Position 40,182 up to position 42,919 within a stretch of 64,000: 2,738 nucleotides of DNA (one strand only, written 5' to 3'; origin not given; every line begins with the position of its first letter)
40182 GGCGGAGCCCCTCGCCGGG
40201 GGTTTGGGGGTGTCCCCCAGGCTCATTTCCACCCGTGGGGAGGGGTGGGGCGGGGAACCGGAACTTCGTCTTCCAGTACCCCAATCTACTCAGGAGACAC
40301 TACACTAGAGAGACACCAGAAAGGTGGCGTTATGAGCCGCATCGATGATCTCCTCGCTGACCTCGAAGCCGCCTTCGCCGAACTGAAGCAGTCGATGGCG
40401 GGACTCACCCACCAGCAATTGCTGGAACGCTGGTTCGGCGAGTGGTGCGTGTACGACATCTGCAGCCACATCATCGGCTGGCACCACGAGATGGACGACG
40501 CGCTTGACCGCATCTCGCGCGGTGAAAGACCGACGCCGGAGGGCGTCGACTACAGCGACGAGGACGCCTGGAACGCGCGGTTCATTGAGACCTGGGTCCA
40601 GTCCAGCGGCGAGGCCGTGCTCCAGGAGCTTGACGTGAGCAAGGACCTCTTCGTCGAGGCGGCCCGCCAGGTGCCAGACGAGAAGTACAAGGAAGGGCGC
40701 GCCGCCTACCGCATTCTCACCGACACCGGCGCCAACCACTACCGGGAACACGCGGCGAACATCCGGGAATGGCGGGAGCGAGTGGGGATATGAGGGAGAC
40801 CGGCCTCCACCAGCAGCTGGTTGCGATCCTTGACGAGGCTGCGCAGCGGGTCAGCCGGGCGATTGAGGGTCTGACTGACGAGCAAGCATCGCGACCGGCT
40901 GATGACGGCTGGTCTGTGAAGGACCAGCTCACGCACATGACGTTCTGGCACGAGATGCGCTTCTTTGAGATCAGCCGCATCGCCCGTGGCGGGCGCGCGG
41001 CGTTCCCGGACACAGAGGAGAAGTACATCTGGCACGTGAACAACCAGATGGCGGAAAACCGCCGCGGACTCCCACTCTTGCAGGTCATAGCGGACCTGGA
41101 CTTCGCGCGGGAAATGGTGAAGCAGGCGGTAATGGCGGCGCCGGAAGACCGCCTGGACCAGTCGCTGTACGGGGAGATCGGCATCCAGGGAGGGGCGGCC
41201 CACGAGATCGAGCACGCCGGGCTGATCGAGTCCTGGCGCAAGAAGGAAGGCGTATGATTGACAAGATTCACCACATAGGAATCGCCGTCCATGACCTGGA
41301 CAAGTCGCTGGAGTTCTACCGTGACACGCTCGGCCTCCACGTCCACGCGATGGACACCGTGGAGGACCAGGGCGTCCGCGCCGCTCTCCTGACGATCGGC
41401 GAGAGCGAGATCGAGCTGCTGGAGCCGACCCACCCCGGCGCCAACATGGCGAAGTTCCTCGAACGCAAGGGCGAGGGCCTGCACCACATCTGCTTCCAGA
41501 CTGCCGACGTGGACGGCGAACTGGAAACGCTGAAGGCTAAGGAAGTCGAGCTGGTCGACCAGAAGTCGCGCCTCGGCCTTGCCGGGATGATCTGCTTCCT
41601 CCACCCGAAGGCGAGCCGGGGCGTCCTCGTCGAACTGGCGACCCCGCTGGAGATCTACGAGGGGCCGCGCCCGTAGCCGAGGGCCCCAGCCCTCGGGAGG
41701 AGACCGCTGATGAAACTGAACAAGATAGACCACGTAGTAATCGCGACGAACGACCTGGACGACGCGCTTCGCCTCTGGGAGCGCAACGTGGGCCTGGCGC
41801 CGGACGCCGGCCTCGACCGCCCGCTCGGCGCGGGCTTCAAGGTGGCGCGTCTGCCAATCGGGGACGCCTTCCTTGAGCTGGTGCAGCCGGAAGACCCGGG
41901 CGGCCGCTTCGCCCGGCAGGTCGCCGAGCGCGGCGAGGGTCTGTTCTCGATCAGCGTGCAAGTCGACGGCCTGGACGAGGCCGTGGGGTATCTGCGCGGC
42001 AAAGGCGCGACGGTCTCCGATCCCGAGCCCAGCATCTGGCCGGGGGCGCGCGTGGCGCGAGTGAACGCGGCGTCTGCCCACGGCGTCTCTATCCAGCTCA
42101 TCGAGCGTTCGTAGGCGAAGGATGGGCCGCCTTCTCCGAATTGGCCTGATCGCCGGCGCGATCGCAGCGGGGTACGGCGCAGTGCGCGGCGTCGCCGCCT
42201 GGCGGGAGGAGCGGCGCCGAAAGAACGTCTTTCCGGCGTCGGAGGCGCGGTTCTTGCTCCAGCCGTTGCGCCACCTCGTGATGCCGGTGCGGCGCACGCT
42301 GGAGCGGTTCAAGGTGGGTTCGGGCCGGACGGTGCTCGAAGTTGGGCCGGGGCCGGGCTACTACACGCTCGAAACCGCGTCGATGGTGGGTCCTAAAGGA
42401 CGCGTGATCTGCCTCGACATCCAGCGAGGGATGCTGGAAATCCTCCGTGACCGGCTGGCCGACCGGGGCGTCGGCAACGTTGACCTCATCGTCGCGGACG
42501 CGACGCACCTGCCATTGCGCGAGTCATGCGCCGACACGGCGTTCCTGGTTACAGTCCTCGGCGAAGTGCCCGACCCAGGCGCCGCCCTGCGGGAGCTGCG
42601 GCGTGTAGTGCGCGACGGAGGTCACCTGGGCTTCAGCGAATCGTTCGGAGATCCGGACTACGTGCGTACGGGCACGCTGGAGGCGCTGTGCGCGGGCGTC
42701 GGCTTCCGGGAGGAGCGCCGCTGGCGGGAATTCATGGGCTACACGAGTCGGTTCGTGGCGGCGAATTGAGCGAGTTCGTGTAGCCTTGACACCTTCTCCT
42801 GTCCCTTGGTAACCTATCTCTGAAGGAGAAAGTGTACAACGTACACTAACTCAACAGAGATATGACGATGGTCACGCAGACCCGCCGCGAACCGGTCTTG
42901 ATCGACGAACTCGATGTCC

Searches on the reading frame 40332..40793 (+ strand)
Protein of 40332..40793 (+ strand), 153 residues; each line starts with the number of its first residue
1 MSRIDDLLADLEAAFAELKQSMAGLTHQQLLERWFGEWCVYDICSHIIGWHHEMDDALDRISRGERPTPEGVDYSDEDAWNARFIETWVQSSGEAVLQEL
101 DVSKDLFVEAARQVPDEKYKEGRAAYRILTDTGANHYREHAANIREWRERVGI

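Call 12: search_protein_families(library=pfam, proteins=[window:40332-40793:+])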
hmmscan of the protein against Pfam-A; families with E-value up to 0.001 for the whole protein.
window:40332-40793:+ (153 aa): 3 families
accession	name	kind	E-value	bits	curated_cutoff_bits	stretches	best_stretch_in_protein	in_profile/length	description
PF08020.16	DUF1706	-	3.2e-07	30.9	24.2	1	6-148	9-165/166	Protein of unknown function (DUF1706)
PF11716.13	MDMPI_N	-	5.8e-07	30.7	24.2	1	12-118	2-107/140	Mycothiol maleylpyruvate isomerase N-terminal domain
PF12867.12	DinB_2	-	0.00075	20.4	24.8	0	11-121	2-97/128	DinB superfamily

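Call 16: find_encoding_contigs(protein=window:40332-40793:+, flank=10000, max_places=10)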
Protein window:40332-40793:+ (153 aa): 2 contigs read that carry it; 1 place shown.
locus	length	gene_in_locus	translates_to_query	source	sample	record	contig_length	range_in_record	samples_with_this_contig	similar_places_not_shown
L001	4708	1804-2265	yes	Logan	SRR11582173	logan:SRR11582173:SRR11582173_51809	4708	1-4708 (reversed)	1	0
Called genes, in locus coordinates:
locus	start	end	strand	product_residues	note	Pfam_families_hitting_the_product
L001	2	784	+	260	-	?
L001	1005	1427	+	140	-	PF01243:PNPOx_N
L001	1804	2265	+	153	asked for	PF08020:DUF1706 (weak), PF11716:MDMPI_N (weak)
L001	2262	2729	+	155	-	PF11716:MDMPI_N, PF12867:DinB_2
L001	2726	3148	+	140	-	PF00903:Glyoxalase, PF13468:Glyoxalase_3, PF22677:Ble-like_N (weak), PF13669:Glyoxalase_4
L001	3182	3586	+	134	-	PF00903:Glyoxalase, PF13468:Glyoxalase_3, PF13669:Glyoxalase_4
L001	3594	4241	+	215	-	PF13489:Methyltransf_23, PF01135:PCMT, PF01209:Ubie_methyltran, PF13847:Methyltransf_31, PF08241:Methyltransf_11, PF08242:Methyltransf_12, PF13649:Methyltransf_25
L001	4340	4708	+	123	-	?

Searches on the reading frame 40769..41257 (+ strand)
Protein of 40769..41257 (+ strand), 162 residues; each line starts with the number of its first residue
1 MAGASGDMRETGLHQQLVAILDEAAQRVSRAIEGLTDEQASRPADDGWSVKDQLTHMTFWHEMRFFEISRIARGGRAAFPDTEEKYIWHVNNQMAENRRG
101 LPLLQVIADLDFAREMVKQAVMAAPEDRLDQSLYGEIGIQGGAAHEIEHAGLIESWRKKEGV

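Call 12: search_protein_families(library=pfam, proteins=[window:40769-41257:+])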
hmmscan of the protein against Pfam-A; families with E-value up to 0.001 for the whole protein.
window:40769-41257:+ (162 aa): 4 families
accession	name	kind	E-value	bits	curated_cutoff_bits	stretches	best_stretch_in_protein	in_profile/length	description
PF12867.12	DinB_2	-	1.5e-09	38.8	24.8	1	21-151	2-126/128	DinB superfamily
PF11716.13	MDMPI_N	-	1.6e-07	32.5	24.2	1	21-131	1-110/140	Mycothiol maleylpyruvate isomerase N-terminal domain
PF04978.18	MST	-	8.4e-05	23.5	27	1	16-128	1-107/149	Mycothiol-S-transferase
PF08020.16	DUF1706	-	0.00012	22.5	24.2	1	8-129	1-128/166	Protein of unknown function (DUF1706)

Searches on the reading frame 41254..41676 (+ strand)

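Call 12: search_protein_families(library=pfam, proteins=[window:41254-41676:+])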
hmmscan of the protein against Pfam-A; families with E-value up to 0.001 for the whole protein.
window:41254-41676:+ (140 aa): 4 families
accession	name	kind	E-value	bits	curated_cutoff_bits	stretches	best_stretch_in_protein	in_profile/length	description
PF13669.12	Glyoxalase_4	-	3.5e-22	79.2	27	1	6-112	1-105/109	Glyoxalase/Bleomycin resistance protein/Dioxygenase superfamily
PF00903.31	Glyoxalase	-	2.5e-20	73.5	20.6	1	4-128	1-121/121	Glyoxalase/Bleomycin resistance protein/Dioxygenase superfamily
PF13468.12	Glyoxalase_3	-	2.1e-12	47.9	25.1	1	5-99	1-101/176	Glyoxalase-like domain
PF22677.2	Ble-like_N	-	9.7e-07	28.9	24.5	1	5-34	2-31/41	Bleomycin resistance protein-like N-terminal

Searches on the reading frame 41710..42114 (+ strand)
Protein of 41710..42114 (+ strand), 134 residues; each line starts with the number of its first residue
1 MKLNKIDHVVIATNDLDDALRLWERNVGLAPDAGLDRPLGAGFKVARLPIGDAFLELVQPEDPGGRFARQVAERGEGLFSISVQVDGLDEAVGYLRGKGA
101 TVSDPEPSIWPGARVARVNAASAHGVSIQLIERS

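Call 12: search_protein_families(library=pfam, proteins=[window:41710-42114:+])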
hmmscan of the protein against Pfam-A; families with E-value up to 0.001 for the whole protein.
window:41710-42114:+ (134 aa): 3 families
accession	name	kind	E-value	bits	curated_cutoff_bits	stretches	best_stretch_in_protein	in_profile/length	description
PF13669.12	Glyoxalase_4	-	2.3e-10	41.1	27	1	7-105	1-96/109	Glyoxalase/Bleomycin resistance protein/Dioxygenase superfamily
PF13468.12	Glyoxalase_3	-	2.9e-10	40.9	25.1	1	6-101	1-101/176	Glyoxalase-like domain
PF00903.31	Glyoxalase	-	5.2e-08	33.8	20.6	1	5-116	1-109/121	Glyoxalase/Bleomycin resistance protein/Dioxygenase superfamily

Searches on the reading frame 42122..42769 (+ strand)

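Call 12: search_protein_families(library=pfam, proteins=[window:42122-42769:+])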
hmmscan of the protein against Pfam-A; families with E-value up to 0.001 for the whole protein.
window:42122-42769:+ (215 aa): 8 families
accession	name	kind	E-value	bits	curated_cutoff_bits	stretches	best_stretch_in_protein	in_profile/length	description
PF08241.18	Methyltransf_11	-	2.7e-19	70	21.2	1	72-169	1-93/95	Methyltransferase domain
PF13649.12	Methyltransf_25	-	9.9e-19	68.3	27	1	71-167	1-97/97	Methyltransferase domain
PF13847.12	Methyltransf_31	-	3e-16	59.8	27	1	67-171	3-109/145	Methyltransferase domain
PF01209.24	Ubie_methyltran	-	3.3e-16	59.8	20.1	1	61-169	41-149/233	ubiE/COQ5 methyltransferase family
PF08242.18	Methyltransf_12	-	7.3e-11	43.1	30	1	72-169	1-98/98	Methyltransferase domain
PF01135.25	PCMT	-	2.3e-08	34.5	20.3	1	59-128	65-134/210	Protein-L-isoaspartate(D-aspartate) O-methyltransferase (PCMT)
PF13489.12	Methyltransf_23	-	2.7e-07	30.9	27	1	65-178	20-123/164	Methyltransferase domain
PF01728.25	FtsJ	-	0.00035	21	24.1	1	60-130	13-78/181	FtsJ-like methyltransferase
